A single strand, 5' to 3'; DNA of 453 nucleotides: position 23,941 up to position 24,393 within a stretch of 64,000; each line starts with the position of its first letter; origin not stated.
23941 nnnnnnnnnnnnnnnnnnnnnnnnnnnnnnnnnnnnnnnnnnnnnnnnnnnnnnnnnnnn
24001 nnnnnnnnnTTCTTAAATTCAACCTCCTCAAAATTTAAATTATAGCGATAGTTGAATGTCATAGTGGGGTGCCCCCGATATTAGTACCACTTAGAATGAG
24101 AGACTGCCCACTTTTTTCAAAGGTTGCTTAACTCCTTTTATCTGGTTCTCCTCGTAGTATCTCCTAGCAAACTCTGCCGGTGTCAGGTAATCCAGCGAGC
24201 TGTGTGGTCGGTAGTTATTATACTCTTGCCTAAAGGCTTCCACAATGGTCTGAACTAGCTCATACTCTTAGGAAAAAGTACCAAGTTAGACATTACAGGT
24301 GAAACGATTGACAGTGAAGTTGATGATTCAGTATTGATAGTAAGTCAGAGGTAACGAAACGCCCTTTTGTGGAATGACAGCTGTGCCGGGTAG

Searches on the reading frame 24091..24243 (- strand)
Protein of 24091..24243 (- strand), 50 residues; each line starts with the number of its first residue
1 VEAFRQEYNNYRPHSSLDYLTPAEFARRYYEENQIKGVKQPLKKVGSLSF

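Call 75: search_protein_families(library=pfam, proteins=[window:24091-24243:-], max_evalue=0.01)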
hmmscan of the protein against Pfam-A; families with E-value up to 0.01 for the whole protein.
window:24091-24243:- (50 aa): 1 family
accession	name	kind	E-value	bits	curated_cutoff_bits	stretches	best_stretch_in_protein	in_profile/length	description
PF13683.12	rve_3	-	6.2e-07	29.5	26.5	1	2-22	47-67/67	Integrase core domain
